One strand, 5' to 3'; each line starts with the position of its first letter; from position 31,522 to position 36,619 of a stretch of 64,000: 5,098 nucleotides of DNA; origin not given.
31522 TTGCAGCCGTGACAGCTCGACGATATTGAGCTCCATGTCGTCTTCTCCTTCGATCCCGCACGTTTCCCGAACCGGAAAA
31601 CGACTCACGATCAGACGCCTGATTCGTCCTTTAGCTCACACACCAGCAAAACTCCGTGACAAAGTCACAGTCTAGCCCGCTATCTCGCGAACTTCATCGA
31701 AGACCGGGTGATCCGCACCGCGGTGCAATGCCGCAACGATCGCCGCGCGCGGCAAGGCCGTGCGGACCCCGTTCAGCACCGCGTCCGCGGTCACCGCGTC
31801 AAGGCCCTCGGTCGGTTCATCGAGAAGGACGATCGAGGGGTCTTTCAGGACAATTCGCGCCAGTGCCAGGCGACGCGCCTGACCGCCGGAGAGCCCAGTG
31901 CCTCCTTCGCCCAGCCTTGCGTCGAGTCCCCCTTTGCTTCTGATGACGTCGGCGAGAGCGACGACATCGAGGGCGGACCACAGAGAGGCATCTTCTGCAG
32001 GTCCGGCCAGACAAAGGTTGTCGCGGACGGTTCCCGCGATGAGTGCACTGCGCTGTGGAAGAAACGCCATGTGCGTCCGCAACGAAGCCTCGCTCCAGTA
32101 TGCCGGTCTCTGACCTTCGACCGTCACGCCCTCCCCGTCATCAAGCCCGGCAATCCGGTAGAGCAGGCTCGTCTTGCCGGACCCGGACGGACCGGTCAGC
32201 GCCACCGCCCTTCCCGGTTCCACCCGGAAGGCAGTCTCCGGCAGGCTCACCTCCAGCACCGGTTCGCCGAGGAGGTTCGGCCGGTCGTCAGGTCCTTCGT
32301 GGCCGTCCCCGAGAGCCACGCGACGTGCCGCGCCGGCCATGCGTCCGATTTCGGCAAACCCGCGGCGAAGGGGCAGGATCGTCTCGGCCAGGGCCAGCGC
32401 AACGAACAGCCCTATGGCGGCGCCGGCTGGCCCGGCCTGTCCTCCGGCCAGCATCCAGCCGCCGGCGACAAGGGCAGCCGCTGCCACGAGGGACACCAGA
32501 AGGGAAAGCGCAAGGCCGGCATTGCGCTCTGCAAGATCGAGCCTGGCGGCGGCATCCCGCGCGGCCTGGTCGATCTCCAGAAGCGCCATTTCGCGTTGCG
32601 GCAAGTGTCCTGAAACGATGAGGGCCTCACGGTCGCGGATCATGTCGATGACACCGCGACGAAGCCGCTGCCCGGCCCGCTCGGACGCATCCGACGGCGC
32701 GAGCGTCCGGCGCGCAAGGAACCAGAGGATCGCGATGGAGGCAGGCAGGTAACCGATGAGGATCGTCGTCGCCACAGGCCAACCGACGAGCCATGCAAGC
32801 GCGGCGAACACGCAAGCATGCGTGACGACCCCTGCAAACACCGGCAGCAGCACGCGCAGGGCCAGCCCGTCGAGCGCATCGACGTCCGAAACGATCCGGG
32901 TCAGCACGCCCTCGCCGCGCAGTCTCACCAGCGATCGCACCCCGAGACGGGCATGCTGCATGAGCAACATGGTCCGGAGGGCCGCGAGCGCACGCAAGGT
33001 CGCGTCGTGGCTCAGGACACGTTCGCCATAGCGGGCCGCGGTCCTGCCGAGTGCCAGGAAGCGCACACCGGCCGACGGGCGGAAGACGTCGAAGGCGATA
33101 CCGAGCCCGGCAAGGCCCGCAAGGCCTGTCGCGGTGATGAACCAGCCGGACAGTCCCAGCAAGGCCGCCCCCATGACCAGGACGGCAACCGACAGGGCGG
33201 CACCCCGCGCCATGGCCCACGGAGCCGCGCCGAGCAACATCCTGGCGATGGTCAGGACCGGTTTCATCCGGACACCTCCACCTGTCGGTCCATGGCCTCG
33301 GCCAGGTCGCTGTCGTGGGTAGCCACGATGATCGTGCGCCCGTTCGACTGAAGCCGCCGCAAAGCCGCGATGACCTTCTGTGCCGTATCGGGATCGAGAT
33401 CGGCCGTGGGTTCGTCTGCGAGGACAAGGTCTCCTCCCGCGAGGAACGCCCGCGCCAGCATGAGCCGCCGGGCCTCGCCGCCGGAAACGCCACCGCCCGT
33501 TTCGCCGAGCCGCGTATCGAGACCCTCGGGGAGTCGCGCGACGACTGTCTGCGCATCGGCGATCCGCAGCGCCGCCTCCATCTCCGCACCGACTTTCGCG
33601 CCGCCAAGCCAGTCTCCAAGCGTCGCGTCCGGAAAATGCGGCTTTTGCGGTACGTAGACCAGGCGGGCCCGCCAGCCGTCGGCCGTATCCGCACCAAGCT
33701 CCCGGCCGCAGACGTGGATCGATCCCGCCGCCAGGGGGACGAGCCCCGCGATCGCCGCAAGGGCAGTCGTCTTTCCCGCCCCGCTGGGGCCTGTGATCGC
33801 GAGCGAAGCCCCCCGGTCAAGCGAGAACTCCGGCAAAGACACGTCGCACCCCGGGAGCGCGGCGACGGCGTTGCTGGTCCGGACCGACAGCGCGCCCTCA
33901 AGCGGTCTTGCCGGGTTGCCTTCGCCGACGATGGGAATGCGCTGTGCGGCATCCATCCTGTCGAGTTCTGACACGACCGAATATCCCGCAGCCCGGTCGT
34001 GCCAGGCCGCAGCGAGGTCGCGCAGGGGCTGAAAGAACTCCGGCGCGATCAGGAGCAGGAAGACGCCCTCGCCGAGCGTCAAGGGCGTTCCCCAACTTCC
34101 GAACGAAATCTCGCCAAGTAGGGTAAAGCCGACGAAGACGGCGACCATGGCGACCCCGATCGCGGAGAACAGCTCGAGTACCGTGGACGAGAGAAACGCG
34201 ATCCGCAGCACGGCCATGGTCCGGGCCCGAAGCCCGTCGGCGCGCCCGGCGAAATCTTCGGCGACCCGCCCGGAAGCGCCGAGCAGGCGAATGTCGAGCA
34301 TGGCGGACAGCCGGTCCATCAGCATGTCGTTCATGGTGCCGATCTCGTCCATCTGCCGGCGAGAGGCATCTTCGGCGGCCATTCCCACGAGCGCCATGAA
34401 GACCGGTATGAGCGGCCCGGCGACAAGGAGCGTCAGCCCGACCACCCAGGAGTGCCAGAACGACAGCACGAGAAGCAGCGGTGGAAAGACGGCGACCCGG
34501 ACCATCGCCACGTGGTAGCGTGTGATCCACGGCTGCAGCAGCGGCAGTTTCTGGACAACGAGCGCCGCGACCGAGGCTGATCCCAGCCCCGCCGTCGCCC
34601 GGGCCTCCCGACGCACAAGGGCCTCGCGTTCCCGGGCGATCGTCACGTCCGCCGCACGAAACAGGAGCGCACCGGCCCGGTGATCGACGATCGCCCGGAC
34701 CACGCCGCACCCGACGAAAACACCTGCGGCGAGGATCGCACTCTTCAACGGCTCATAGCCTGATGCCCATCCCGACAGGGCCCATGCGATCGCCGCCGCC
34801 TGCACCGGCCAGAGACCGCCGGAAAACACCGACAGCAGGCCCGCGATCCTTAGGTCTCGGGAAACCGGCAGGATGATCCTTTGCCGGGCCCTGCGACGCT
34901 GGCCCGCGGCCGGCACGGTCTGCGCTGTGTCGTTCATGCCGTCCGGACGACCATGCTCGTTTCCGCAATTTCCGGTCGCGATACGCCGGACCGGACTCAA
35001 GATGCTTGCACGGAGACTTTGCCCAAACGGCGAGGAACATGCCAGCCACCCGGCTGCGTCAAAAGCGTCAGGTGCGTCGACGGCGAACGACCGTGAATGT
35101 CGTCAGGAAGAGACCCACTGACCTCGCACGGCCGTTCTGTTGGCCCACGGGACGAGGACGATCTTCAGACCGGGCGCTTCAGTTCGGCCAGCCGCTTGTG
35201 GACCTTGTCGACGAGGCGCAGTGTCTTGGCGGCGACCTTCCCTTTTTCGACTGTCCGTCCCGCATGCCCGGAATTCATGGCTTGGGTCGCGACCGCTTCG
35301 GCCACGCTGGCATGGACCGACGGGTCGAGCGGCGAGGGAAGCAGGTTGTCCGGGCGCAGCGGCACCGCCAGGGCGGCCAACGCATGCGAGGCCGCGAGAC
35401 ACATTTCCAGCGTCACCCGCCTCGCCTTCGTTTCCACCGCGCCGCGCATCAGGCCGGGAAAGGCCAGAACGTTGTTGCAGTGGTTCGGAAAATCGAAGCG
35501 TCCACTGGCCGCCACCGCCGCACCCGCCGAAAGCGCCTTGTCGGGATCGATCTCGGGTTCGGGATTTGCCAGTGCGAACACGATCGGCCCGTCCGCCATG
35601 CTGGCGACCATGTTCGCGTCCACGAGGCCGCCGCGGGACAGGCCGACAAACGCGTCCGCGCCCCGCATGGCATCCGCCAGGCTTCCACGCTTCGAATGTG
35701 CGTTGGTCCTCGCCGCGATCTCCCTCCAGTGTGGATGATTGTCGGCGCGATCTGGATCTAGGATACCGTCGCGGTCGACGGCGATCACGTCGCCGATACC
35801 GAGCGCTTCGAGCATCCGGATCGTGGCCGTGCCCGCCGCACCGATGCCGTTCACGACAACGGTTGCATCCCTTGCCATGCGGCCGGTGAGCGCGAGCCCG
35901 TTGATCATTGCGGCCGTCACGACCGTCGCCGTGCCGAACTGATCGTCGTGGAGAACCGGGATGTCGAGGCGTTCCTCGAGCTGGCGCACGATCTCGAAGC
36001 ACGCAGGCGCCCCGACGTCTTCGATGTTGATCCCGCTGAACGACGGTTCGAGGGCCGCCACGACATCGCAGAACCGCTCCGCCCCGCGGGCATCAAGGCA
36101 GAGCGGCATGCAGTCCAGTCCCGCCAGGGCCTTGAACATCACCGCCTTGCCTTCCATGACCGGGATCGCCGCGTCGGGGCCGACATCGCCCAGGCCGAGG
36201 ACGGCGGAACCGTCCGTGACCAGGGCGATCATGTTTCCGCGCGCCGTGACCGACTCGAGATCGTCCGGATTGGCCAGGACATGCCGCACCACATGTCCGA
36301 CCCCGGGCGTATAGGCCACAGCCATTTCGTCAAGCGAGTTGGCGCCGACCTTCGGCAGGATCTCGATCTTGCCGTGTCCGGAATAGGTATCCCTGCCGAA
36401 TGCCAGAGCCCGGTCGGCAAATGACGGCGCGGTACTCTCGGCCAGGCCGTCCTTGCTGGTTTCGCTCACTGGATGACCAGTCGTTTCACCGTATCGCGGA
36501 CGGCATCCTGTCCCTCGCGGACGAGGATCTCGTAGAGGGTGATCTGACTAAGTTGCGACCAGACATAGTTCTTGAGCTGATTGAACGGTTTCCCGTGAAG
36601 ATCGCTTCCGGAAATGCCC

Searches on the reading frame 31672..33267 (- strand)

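Call 9: search_protein_families(library=pfam, proteins=[window:31672-33267:-], max_evalue=0.001)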
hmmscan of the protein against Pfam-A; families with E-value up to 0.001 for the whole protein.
window:31672-33267:- (531 aa): 3 families
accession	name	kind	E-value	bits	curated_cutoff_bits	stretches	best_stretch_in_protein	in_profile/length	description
PF00005.33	ABC_tran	-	7.4e-24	85.3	25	1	346-486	5-136/137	ABC transporter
PF13191.12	AAA_16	-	3.1e-05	25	32.6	1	347-473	20-124/167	AAA ATPase domain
PF00664.28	ABC_membrane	-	0.00089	19.5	28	0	67-278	46-255/274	ABC transporter transmembrane region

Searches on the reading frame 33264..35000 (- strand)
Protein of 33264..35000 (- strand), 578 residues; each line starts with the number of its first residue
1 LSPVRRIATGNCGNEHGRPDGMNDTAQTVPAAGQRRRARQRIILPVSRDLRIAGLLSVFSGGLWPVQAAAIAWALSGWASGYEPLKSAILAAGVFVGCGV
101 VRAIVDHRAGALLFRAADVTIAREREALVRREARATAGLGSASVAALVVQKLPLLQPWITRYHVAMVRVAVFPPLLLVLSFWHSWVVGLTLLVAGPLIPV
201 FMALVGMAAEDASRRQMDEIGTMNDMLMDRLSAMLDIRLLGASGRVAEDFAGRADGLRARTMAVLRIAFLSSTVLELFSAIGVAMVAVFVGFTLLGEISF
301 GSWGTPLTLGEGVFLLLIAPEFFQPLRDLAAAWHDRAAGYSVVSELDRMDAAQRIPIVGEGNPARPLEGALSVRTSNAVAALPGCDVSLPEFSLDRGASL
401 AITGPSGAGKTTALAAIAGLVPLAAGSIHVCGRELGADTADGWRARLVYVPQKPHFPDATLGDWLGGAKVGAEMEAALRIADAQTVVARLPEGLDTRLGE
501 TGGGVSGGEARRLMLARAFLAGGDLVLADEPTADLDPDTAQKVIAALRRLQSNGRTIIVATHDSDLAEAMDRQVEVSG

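Call 9: search_protein_families(library=pfam, proteins=[window:33264-35000:-], max_evalue=0.001)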
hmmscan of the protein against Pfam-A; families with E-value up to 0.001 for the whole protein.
window:33264-35000:- (578 aa): 4 families
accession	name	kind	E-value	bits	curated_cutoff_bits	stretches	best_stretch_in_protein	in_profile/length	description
PF00005.33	ABC_tran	-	8.7e-24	85.1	25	1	391-533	5-137/137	ABC transporter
PF00664.28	ABC_membrane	-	1.4e-15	58.1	28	1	144-307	100-264/274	ABC transporter transmembrane region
PF13304.12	AAA_21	-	3.7e-07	30.9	27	0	518-564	254-300/304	AAA domain, putative AbiEii toxin, Type IV TA system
PF02463.25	SMC_N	-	0.00046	20.1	40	0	513-576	149-211/220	RecF/RecN/SMC N terminal domain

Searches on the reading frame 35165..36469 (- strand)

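Call 9: search_protein_families(library=pfam, proteins=[window:35165-36469:-], max_evalue=0.001)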
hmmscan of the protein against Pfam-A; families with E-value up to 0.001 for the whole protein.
window:35165-36469:- (434 aa): 2 families
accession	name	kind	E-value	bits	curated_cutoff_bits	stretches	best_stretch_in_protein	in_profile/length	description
PF00390.24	malic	-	2.5e-23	83.3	23.1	1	34-128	3-118/182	Malic enzyme, N-terminal domain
PF03949.21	Malic_M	-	4.1e-17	62.8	23.5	1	179-397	3-257/258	Malic enzyme, NAD binding domain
